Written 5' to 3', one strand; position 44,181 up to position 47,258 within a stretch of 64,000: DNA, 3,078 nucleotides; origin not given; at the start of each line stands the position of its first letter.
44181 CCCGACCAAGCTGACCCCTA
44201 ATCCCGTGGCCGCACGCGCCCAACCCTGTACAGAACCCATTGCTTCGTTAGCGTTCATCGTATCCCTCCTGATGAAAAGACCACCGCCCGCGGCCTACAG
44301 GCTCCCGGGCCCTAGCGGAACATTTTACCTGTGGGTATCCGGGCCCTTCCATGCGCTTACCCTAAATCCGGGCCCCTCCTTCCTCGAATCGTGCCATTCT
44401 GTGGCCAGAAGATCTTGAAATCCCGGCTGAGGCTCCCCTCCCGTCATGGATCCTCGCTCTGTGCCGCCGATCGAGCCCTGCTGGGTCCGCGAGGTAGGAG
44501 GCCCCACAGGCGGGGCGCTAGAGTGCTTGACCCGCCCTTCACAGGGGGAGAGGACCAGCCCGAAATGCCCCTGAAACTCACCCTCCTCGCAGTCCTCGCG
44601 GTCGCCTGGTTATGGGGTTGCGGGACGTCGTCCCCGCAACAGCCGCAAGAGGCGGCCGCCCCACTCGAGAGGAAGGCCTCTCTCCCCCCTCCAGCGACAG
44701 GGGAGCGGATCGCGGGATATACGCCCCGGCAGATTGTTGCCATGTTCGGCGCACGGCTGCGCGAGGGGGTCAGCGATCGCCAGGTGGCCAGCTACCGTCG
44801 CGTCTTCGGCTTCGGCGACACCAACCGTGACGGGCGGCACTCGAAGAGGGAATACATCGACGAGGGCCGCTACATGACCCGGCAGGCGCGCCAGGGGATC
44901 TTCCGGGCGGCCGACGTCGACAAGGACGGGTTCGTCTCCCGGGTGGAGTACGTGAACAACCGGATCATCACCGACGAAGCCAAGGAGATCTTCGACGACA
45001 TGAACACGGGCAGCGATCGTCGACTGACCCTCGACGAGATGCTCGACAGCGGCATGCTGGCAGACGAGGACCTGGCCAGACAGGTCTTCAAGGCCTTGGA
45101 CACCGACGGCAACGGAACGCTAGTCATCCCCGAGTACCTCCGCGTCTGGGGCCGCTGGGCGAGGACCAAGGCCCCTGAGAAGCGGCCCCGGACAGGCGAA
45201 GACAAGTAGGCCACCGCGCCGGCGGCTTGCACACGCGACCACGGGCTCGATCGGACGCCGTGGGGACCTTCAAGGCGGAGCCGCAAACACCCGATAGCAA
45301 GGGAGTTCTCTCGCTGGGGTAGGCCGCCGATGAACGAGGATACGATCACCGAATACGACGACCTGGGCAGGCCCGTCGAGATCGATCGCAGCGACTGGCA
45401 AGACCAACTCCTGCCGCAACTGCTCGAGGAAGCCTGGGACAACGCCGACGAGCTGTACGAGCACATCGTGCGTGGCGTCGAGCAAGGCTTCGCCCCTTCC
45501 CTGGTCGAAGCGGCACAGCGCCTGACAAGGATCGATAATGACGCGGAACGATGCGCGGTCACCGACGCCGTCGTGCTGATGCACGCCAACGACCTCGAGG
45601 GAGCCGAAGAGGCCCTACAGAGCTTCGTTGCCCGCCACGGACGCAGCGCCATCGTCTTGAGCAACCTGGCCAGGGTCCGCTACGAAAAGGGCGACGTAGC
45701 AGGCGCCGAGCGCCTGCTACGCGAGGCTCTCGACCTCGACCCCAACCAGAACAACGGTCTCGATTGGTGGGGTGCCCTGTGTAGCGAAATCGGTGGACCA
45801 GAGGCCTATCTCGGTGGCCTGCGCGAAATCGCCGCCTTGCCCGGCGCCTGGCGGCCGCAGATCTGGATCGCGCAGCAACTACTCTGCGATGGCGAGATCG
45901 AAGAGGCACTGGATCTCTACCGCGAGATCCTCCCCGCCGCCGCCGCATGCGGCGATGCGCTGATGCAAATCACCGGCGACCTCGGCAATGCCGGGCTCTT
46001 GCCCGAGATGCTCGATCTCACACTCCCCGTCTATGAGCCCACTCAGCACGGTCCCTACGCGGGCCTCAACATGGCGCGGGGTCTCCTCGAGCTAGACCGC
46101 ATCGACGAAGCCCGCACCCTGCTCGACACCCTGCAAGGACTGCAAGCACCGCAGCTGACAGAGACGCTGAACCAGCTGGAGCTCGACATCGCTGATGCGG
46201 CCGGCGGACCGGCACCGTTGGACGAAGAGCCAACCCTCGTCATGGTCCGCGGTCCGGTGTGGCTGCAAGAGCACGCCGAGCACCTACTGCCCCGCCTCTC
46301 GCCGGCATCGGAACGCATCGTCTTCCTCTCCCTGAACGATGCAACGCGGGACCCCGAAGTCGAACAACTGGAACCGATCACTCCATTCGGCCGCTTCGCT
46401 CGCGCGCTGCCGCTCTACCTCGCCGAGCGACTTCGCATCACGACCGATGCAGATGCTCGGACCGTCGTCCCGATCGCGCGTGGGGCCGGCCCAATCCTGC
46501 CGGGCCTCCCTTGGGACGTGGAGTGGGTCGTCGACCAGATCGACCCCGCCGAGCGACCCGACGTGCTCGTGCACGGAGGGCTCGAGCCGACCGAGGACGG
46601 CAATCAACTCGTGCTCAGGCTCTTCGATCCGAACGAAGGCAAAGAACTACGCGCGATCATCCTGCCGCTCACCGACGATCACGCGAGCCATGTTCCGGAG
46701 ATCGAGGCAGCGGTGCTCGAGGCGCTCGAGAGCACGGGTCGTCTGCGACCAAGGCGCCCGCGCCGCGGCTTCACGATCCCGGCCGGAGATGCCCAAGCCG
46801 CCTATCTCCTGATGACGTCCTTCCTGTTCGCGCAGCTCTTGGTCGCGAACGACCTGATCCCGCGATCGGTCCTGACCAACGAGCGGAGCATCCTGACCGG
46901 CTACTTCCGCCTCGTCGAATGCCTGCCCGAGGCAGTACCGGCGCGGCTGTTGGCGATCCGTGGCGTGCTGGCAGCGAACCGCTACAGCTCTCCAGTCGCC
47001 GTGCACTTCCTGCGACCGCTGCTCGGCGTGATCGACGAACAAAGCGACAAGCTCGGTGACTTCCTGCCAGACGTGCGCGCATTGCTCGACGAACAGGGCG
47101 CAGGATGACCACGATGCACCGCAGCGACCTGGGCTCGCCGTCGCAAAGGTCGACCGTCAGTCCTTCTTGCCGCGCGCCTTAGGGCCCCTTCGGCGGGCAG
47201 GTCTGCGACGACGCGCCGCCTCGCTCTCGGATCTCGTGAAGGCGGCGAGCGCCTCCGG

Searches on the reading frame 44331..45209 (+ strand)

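Call 22: search_protein_families(library=pfam, proteins=[window:44331-45209:+], max_evalue=0.0001)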
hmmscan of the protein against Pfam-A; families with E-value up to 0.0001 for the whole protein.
window:44331-45209:+ (292 aa): 4 families
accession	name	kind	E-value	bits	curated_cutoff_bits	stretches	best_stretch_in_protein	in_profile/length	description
PF13499.12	EF-hand_7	-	2.9e-10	40.8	30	0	163-208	12-63/67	EF-hand domain pair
PF13202.12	EF-hand_5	-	1.2e-09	37.6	25.9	0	190-204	4-18/25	EF hand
PF13405.12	EF-hand_6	-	1.3e-09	37.4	25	0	249-264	2-17/30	EF-hand domain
PF00036.39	EF-hand_1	-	7.3e-09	35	25.4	0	190-208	5-23/29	EF hand domain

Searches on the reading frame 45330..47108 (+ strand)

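Call 22: search_protein_families(library=pfam, proteins=[window:45330-47108:+], max_evalue=0.0001)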
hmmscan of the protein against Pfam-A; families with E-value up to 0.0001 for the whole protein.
window:45330-47108:+ (592 aa): 7 families
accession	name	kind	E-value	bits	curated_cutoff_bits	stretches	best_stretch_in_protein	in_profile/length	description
PF07719.23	TPR_2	-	1e-09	38.2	27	0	108-139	2-33/34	Tetratricopeptide repeat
PF07721.20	TPR_4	-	6.7e-08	32.9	27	0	242-266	1-25/26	Tetratricopeptide repeat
PF14559.12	TPR_19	-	3.5e-07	30.9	25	0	83-140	1-58/68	Tetratricopeptide repeat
PF13428.12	TPR_14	-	5.1e-07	30.2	23.5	0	113-140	7-34/44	Tetratricopeptide repeat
PF13432.12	TPR_16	-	1.2e-06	29.3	32.7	1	83-140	7-64/65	Tetratricopeptide repeat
PF13424.12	TPR_12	-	4.4e-06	27.2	30.1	0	94-137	28-75/77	Tetratricopeptide repeat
PF13174.12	TPR_6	-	5e-05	24.1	26.3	0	112-139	5-32/33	Tetratricopeptide repeat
